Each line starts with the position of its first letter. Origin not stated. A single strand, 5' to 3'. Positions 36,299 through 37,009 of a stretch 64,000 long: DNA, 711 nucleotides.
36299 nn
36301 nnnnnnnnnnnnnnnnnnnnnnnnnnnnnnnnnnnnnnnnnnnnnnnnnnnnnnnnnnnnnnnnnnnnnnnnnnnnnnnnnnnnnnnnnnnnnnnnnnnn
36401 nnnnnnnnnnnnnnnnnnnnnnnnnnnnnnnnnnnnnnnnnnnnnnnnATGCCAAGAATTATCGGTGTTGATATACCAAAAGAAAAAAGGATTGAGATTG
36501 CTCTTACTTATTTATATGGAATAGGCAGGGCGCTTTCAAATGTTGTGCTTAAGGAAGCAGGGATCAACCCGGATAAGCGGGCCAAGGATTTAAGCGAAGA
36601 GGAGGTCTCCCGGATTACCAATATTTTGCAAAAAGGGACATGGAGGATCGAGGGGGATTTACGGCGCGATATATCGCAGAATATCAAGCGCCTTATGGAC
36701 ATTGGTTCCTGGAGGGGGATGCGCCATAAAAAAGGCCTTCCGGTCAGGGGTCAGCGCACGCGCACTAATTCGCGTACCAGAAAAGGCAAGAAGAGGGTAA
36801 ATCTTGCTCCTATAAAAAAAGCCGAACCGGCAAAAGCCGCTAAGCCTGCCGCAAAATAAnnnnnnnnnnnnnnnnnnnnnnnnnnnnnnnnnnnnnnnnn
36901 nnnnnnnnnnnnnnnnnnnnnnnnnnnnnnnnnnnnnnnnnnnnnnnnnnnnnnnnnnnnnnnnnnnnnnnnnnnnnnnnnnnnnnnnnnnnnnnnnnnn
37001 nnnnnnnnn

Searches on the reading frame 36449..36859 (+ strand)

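Call 12: search_protein_families(library=ncbifam, proteins=[window:36449-36859:+])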
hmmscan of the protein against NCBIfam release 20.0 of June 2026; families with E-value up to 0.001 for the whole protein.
window:36449-36859:+ (136 aa): 3 families
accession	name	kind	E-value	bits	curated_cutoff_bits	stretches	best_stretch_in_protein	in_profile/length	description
TIGR03631.1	uS13_bact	equivalog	1.9e-48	163.6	130.45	1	3-116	1-113/113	30S ribosomal protein S13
NF003140.0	PRK04053.1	equivalog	3.1e-23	82.6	159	2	67-111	98-142/157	30S ribosomal protein S13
TIGR03629.1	uS13_arch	equivalog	8.7e-23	81.2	175.55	2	67-111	91-135/144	30S ribosomal protein S13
